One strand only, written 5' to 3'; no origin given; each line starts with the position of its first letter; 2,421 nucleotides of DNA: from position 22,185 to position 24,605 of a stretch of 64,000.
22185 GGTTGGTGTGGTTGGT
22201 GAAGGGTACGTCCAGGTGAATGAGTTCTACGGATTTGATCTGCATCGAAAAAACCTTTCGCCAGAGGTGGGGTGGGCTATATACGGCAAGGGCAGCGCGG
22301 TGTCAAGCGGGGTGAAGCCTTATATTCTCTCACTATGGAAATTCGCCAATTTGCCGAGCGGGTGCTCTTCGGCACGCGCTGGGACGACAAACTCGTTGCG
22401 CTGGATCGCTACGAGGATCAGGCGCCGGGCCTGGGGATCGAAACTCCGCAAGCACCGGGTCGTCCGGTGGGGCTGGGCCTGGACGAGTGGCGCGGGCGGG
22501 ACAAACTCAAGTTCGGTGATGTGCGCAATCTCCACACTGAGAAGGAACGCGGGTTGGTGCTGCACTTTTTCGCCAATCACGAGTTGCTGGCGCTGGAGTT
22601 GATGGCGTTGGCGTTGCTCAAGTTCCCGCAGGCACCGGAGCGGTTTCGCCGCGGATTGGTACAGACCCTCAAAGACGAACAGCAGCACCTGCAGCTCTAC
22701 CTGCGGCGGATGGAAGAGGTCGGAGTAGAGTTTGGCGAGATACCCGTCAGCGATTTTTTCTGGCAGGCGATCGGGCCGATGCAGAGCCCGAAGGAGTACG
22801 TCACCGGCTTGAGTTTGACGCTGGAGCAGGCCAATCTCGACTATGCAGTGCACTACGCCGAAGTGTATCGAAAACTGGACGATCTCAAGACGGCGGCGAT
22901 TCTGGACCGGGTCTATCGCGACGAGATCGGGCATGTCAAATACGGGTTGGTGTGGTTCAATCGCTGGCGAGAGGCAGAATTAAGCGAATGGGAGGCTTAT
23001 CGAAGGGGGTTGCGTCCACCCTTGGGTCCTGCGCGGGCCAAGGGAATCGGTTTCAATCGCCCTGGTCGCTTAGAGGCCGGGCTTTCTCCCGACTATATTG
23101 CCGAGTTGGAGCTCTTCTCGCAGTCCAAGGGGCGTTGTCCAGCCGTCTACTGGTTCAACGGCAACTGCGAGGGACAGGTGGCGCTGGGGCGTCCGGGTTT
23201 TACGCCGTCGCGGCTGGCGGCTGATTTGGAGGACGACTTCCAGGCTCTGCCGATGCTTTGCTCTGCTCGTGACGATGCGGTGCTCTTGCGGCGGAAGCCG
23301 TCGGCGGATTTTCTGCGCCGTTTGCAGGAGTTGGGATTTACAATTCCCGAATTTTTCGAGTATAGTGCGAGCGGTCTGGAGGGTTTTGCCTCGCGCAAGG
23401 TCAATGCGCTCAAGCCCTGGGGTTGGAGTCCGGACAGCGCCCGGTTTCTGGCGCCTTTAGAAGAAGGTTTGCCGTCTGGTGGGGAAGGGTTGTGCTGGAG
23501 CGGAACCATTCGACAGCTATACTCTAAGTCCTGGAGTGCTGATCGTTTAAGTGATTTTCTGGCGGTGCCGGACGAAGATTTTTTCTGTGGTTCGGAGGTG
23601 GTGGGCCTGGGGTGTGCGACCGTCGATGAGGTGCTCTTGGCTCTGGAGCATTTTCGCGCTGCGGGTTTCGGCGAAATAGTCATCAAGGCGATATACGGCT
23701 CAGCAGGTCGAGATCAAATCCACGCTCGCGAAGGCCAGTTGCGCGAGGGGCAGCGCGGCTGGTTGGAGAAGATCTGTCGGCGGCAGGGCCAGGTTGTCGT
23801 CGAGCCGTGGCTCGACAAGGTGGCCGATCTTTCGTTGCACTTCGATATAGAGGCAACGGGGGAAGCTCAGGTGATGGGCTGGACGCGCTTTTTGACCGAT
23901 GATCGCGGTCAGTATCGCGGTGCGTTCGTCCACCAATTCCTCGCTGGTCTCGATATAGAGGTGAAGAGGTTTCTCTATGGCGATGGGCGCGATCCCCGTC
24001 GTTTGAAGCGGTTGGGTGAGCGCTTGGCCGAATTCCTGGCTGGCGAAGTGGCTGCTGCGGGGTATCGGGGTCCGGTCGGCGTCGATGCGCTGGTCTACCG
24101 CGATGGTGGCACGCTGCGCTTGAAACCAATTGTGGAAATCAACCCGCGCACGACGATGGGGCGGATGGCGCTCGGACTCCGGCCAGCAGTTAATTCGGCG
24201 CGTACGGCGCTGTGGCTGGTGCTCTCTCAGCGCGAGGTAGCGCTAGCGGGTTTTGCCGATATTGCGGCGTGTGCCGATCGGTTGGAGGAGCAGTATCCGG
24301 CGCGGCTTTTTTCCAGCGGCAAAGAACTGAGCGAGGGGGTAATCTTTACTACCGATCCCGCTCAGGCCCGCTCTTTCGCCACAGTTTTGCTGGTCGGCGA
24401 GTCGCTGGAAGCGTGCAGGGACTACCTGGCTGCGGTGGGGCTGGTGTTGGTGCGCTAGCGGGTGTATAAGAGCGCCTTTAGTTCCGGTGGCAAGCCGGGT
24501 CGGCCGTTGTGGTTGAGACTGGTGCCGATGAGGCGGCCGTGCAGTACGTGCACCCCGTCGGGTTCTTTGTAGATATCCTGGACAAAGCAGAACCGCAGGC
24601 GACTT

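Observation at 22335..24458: Di-iron DUF455 domain fused to an ATP-grasp ligase: candidate two-step modification enzyme of unknown substrate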

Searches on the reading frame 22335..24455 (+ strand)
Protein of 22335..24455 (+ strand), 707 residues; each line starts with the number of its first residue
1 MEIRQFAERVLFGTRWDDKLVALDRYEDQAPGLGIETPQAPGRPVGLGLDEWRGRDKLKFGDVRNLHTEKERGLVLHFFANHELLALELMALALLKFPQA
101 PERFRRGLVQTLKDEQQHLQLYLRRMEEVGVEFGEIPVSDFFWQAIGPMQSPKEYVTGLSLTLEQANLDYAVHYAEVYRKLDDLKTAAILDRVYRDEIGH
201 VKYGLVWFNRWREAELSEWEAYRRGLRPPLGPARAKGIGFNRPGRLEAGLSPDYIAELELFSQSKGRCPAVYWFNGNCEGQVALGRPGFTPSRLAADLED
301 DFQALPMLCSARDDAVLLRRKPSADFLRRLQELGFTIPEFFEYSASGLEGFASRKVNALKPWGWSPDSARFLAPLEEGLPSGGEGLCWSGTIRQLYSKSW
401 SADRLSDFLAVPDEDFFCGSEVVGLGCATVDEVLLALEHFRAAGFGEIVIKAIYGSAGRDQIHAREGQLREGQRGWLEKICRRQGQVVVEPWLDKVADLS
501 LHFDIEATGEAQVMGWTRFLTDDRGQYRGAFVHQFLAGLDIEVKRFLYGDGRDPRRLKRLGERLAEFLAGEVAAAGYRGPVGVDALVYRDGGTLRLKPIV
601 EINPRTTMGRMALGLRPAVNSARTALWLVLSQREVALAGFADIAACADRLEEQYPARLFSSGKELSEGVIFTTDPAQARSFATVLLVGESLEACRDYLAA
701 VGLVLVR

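Call 3: search_protein_families(library=pfam, proteins=[window:22335-24455:+], max_evalue=0.1)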
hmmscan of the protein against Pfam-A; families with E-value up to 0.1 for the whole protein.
window:22335-24455:+ (707 aa): 1 family
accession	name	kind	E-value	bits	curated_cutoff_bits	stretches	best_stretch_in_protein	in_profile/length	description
PF04305.20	DUF455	-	4.4e-45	154.6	34.3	1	40-255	36-246/247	Protein of unknown function (DUF455)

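Call 4: search_protein_families(library=ncbifam, proteins=[window:22335-24455:+], max_evalue=0.1)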
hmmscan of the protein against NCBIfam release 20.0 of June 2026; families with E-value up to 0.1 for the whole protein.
window:22335-24455:+ (707 aa): 1 family
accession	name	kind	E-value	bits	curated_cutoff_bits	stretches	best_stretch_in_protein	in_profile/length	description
NF006200.0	PRK08326.1-3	equivalog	0.0003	20.1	194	1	55-135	53-133/321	R2-like ligand-binding oxidase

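Call 5: search_solved_structures(query=window:22335-24455:+, max_evalue=10, show_alignments=2)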
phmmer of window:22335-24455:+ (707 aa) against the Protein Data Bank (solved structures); distinct sequences matched with E-value up to 10: 1.
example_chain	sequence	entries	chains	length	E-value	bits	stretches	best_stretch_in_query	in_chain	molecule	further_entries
3vw4_A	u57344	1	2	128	0.36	12.2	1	198-259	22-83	Rep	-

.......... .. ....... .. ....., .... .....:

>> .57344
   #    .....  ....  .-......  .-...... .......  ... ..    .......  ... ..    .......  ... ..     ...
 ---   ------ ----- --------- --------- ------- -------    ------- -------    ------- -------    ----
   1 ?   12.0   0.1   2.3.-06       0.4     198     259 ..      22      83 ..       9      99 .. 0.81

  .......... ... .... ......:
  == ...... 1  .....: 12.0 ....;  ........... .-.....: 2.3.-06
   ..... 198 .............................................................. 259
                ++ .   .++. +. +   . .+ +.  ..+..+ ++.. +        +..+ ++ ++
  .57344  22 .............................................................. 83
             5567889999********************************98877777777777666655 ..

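Call 6: find_homologous_proteins(query=window:22335-24455:+)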
Query window:22335-24455:+ (707 aa): 2532 proteins with E <= 0.001 among 8000 candidates; the best 120 are listed.
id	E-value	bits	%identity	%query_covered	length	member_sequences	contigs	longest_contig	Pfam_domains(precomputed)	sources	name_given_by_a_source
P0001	0.0e+0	1564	96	100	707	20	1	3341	PF04305.21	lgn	-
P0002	0.0e+0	1244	77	100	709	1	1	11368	PF04305.21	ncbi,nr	ncbi:MAG: DUF455 family protein [Candidatus Latescibacterota bacterium]|nr:DUF455 family protein [Ca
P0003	0.0e+0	1211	74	100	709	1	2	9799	PF04305.21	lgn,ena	-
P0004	0.0e+0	1199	75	100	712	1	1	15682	PF04305.21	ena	-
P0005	0.0e+0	1190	74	100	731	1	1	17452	PF04305.21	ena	-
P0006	0.0e+0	1190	74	100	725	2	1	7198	PF04305.21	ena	-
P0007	0.0e+0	1190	74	100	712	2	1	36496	PF04305.21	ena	-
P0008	0.0e+0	1189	74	100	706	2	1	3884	PF04305.21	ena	-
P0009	0.0e+0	1189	74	100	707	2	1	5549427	PF04305.21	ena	-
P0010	0.0e+0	1189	74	100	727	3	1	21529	PF04305.21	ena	-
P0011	0.0e+0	1188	74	100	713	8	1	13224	PF04305.21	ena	-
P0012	0.0e+0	1188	75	99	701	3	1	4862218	PF04305.21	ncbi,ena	-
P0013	0.0e+0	1187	74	100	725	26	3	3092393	PF04305.21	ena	-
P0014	0.0e+0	1187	74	100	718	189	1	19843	PF04305.21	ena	-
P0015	0.0e+0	1186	73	99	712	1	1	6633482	PF04305.21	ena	-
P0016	0.0e+0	1184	74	100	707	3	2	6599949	PF04305.21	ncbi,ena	-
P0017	0.0e+0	1182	74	100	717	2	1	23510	PF04305.21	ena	-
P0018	0.0e+0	1182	73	100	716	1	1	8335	PF04305.21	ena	-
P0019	0.0e+0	1182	74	100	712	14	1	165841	PF04305.21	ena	-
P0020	0.0e+0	1181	73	100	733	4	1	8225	PF04305.21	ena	-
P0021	0.0e+0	1181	74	100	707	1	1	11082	PF04305.21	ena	-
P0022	0.0e+0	1181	74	100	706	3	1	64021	PF04305.21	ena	-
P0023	0.0e+0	1180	74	100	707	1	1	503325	PF04305.21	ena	-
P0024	0.0e+0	1178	73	100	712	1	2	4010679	PF04305.21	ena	-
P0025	0.0e+0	1178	74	100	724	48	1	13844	PF04305.21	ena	-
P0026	0.0e+0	1177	73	100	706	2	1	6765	PF04305.21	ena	-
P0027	0.0e+0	1177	73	100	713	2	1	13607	PF04305.21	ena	-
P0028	0.0e+0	1177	73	100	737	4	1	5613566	PF04305.21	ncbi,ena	-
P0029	0.0e+0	1177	72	100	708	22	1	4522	PF04305.21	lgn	-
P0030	0.0e+0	1176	73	100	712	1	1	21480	PF04305.21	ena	-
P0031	0.0e+0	1176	74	100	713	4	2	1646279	PF04305.21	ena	-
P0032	0.0e+0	1176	73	100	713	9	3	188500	PF04305.21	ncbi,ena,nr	ncbi:MAG: ferritin-like domain-containing protein [Gemmatimonadetes bacterium]|nr:ferritin-like doma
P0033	0.0e+0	1172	73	100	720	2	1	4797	PF04305.21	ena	-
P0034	0.0e+0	1171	73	100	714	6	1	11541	PF04305.21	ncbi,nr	ncbi:MAG: ferritin-like domain-containing protein [Gemmatimonadetes bacterium]|nr:ferritin-like doma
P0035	0.0e+0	1169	73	100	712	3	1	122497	PF04305.21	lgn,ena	-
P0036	0.0e+0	1169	73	100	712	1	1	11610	PF04305.21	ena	-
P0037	0.0e+0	1168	73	100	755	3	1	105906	PF04305.21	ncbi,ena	-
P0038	0.0e+0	1166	73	100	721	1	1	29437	PF04305.21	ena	-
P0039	0.0e+0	1164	73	100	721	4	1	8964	PF04305.21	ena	-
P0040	0.0e+0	1162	73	100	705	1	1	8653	PF04305.21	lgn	-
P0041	0.0e+0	1161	73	100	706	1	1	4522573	PF04305.21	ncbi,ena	-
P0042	0.0e+0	1160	73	100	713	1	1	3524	PF04305.21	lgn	-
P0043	0.0e+0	1160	72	99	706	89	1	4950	PF04305.21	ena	-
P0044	0.0e+0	1160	72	99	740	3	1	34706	PF04305.21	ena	-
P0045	0.0e+0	1156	72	100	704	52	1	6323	PF04305.21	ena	-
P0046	0.0e+0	1150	72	100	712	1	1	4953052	PF04305.21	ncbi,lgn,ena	-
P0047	0.0e+0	1146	71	100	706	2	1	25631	PF04305.21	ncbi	-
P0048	0.0e+0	1143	70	100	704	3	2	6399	PF04305.21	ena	-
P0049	0.0e+0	1139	71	100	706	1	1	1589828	PF04305.21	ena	-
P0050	0.0e+0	1130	70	100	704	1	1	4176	PF04305.21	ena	-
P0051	0.0e+0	1119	71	100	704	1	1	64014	PF04305.21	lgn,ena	-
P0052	0.0e+0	1115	71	100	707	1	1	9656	PF04305.21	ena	-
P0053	0.0e+0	1074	74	89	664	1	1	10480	PF04305.21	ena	-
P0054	0.0e+0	1064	75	88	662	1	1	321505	PF04305.21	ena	-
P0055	0.0e+0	1041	65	99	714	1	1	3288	PF04305.21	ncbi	-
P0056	0.0e+0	1039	64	100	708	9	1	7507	PF04305.21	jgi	jgi:uncharacterized ferritin-like protein (DUF455 family)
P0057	0.0e+0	1020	63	99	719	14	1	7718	PF04305.21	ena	-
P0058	6.4e-295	998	63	100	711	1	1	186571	PF04305.21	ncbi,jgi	-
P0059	7.9e-292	988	62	99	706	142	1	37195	PF04305.21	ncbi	ncbi:MAG: DUF455 family protein [Candidatus Latescibacterota bacterium]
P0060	5.9e-290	982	62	100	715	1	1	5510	PF04305.21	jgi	jgi:uncharacterized ferritin-like protein (DUF455 family)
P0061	2.1e-287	973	63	99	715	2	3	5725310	PF04305.21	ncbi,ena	-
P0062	3.4e-286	969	61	100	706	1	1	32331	PF04305.21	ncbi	-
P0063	5.2e-283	959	61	99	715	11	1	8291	PF04305.21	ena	-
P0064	4.5e-281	952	61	100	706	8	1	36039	PF04305.21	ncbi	-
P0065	3.8e-280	949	61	99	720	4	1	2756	PF04305.21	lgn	-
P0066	5.8e-279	945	60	99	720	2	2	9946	PF04305.21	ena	-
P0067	2.4e-278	943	59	100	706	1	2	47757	PF04305.21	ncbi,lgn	-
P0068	3.4e-274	930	59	99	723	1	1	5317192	PF04305.21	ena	-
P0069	9.2e-271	918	58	99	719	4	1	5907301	PF04305.21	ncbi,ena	-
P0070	1.6e-270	917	59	99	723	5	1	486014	PF04305.21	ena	-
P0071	3.7e-268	910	58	99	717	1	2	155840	PF04305.21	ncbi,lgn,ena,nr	ncbi:MAG: DUF455 family protein [Candidatus Latescibacteria bacterium]|nr:DUF455 family protein [Can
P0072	4.9e-268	909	58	99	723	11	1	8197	PF04305.21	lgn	-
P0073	6.9e-266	902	57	99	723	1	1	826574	PF04305.21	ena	-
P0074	2.5e-260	884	58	99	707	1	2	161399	PF04305.21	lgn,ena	-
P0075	7.1e-260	882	58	99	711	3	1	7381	PF04305.21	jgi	jgi:uncharacterized ferritin-like protein (DUF455 family)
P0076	7.4e-260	882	71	79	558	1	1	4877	PF04305.21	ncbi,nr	ncbi:MAG: ferritin-like domain-containing protein, partial [Gemmatimonadetes bacterium]|nr:ferritin-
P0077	1.3e-259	881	57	99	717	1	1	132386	PF04305.21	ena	-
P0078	1.6e-259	881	57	99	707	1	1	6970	PF04305.21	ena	-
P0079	4.7e-259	880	58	99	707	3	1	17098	PF04305.21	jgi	-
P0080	3.6e-258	877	57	99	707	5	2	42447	PF04305.21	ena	-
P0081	3.9e-258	877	57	99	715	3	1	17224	PF04305.21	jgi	-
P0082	5.0e-258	876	58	99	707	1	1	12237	PF04305.21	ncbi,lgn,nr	ncbi:MAG: DUF455 family protein [Candidatus Latescibacteria bacterium]|nr:DUF455 family protein [Can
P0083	7.7e-257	872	58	99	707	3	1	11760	PF04305.21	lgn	-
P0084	2.4e-255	867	57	99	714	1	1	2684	PF04305.21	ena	-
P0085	1.5e-254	865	58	99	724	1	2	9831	PF04305.21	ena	-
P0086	3.2e-253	860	57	99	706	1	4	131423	PF04305.21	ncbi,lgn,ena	-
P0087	9.5e-250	849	56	99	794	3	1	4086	PF04305.21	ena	-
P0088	1.2e-247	842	55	99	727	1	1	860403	PF04305.21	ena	-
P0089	2.2e-247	841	55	99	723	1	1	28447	PF04305.21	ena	-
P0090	8.4e-247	839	56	99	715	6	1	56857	PF04305.21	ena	-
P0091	3.1e-246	837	56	99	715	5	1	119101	PF04305.21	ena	-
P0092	5.0e-246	837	54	98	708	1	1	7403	PF04305.21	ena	-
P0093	1.5e-242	825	53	99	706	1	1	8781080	PF04305.21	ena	-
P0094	1.2e-241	822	52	100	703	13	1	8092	PF04305.21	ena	-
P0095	4.8e-240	817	53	100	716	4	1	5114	PF04305.21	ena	-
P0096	1.3e-239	815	53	99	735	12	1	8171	PF04305.21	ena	-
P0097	3.1e-238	811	53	98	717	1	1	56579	PF04305.21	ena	-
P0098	2.1e-235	801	51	100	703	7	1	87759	PF04305.21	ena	-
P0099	2.1e-233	795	50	100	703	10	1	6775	PF04305.21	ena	-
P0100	6.5e-233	793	53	98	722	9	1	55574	PF04305.21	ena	-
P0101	1.1e-231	789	51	100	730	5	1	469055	PF04305.21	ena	-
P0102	3.9e-230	784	52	99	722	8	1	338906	PF04305.21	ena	-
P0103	2.7e-229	781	52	100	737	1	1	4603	PF04305.21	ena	-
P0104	4.8e-229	780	52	100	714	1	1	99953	PF04305.21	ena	-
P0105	9.6e-229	779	51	98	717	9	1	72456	PF04305.21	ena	-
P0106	5.1e-228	777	73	65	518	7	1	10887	PF04305.21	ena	-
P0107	6.1e-228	777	52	99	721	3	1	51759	PF04305.21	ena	-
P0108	9.1e-228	776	51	99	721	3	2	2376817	PF04305.21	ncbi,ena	-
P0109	1.8e-227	775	51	100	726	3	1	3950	PF04305.21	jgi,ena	-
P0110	2.0e-227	775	52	99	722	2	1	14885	PF04305.21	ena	-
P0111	3.4e-227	774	52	99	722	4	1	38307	PF04305.21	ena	-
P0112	4.7e-227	774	52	99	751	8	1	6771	PF04305.21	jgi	jgi:uncharacterized ferritin-like protein (DUF455 family)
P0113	1.4e-226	772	52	98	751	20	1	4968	PF04305.21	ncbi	-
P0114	2.1e-226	772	51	100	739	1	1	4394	PF04305.21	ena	-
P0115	1.1e-225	769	52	99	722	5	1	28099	PF04305.21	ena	-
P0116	4.6e-224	764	49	99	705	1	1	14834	PF04305.21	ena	-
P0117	3.7e-223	761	51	98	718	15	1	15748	PF04305.21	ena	-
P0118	3.4e-222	758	49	99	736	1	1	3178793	PF04305.21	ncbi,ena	-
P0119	9.2e-222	756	48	99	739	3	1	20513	PF04305.21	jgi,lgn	-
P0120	6.0e-221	754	48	99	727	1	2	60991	PF04305.21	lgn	-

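Call 9: search_solved_structures(query=A1, max_evalue=10, show_alignments=3)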
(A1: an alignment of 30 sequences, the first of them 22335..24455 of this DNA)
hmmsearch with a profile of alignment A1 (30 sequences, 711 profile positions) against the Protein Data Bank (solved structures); distinct sequences matched with E-value up to 10: 6.
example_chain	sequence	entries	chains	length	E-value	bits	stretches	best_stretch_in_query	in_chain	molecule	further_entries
3vw4_A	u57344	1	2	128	0.081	14.3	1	188-239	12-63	Rep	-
4xze_A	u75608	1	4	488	0.091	14.2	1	187-235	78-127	Nucleoprotein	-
5a97_A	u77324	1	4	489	0.091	14.2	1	187-235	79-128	NUCLEOCAPSID PROTEIN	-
6fu4_A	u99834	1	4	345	0.48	11.8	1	486-555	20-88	Probable chemotaxis transducer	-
9kp3_A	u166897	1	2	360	0.91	10.9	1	487-555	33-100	Chemotaxis transducer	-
6gcs_X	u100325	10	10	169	1.8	9.9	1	320-374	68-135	NUXM SUBUNIT | Subunit NUXM of NADH:Ubiquinone Oxidoreductase (Complex I) | NADH-ubiquinone oxidoreductase complex I, 21 kDa subunit-domain-containing protein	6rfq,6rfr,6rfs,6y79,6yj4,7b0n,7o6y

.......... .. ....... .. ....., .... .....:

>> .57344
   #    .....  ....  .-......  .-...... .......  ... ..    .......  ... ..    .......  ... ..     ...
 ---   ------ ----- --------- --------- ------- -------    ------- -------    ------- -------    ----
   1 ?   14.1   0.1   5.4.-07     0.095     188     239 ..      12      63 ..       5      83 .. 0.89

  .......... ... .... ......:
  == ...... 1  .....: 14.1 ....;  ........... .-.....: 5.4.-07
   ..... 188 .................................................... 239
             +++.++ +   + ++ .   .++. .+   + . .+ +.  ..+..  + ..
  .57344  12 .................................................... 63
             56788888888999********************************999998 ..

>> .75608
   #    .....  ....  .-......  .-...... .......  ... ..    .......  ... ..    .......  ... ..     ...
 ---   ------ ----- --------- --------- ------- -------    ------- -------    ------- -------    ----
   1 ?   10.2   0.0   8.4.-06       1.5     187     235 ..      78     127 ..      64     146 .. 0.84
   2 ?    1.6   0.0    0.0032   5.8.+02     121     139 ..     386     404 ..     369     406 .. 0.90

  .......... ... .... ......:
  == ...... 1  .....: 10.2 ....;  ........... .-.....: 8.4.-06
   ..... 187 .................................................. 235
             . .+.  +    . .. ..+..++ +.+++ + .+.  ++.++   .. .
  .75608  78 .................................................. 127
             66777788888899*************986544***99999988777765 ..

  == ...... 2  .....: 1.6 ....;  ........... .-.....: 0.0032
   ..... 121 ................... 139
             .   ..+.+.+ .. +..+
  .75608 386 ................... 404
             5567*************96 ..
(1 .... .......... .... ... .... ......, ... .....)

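Call 11: find_encoding_contigs(protein=P0093, flank=10000, max_places=2)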
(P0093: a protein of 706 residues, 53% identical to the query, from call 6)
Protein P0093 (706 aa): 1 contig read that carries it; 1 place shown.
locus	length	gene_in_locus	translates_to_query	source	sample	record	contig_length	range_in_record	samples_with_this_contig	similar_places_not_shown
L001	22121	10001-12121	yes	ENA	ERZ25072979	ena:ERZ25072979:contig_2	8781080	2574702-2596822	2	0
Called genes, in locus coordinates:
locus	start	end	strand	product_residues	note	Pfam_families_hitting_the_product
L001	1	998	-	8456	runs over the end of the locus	-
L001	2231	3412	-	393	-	PF04116:FA_hydroxylase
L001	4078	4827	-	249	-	PF00378:ECH_1, PF16113:ECH_2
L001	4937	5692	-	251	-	PF00378:ECH_1, PF16113:ECH_2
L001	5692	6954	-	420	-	PF01154:HMG_CoA_synt_N, PF08540:HMG_CoA_synt_C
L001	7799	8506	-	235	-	PF01609:DDE_Tnp_1 (weak)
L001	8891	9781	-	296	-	PF13229:Beta_helix (weak), PF05048:NosD (weak), PF13229:Beta_helix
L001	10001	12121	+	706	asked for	PF04305:DUF455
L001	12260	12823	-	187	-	-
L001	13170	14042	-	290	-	PF01634:HisG, PF08029:HisG_C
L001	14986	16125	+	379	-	PF00072:Response_reg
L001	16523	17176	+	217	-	PF02085:Cytochrom_CIII (faint), PF14537:Cytochrom_c3_2 (faint), PF22113:Mtrc-MtrF_II-IV_dom (weak), PF02335:Cytochrom_C552 (weak), PF14522:Cytochrome_C7 (weak)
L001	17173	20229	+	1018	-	PF13183:Fer4_8 (faint), PF12838:Fer4_7 (weak), PF13247:Fer4_11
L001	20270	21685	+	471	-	PF03916:NrfD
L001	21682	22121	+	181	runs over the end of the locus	PF11821:ActD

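Call 12: find_encoding_contigs(protein=P0118, flank=10000, max_places=2)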
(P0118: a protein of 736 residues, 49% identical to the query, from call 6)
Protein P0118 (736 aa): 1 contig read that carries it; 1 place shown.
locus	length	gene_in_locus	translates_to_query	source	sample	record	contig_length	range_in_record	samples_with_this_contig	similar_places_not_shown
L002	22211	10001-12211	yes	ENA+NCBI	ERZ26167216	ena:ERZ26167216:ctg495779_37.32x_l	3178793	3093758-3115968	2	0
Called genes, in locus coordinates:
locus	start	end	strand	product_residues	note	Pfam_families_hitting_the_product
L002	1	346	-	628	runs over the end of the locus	-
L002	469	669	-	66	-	-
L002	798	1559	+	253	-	PF18290:Nudix_hydro, PF00293:NUDIX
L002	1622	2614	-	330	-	PF00389:2-Hacid_dh, PF02826:2-Hacid_dh_C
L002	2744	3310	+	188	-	PF07273:DUF1439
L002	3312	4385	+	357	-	PF00793:DAHP_synth_1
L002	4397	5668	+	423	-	PF07690:MFS_1, PF00083:Sugar_tr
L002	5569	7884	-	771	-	PF12705:PDDEXK_1 (weak), PF04851:ResIII (faint), PF06733:DEAD_2, PF13307:Helicase_C_2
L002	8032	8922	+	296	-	PF01048:PNP_UDP_1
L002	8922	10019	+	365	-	PF01408:GFO_IDH_MocA, PF02894:GFO_IDH_MocA_C, PF22725:GFO_IDH_MocA_C3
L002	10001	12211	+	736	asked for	PF04305:DUF455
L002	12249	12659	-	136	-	PF13279:4HBT_2, PF03061:4HBT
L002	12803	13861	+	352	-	PF08450:SGL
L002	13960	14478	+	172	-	PF00210:Ferritin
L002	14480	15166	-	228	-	PF13489:Methyltransf_23 (weak), PF03848:TehB (weak), PF13847:Methyltransf_31 (weak), PF08241:Methyltransf_11, PF13649:Methyltransf_25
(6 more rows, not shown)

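Call 13: find_encoding_contigs(protein=P0069, flank=10000, max_places=2)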
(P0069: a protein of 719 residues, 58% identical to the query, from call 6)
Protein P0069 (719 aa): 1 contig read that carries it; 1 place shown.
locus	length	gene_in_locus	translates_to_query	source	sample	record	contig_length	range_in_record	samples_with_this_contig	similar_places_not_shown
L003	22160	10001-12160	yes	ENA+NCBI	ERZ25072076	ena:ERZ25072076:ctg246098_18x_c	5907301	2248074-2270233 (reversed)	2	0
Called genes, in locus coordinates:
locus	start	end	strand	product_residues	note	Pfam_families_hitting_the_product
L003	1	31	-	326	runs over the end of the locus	PF00389:2-Hacid_dh, PF02826:2-Hacid_dh_C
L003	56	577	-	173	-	PF00571:CBS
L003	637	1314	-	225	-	PF13189:Cytidylate_kin2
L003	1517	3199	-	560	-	PF00999:Na_H_Exchanger, PF00359:PTS_EIIA_2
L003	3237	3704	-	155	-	PF00072:Response_reg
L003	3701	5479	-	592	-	PF01590:GAF, PF13185:GAF_2, PF00512:HisKA, PF02518:HATPase_c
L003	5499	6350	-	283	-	PF00753:Lactamase_B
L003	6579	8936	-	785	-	PF12705:PDDEXK_1 (faint), PF00270:DEAD (faint), PF06733:DEAD_2, PF13307:Helicase_C_2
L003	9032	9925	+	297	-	PF01048:PNP_UDP_1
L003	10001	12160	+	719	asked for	PF04305:DUF455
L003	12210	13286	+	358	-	PF08450:SGL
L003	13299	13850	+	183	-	PF00474:SSF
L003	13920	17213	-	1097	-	PF00176:SNF2-rel_dom, PF00271:Helicase_C, PF04471:Mrr_cat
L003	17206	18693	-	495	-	PF15611:EH_Signature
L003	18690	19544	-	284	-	-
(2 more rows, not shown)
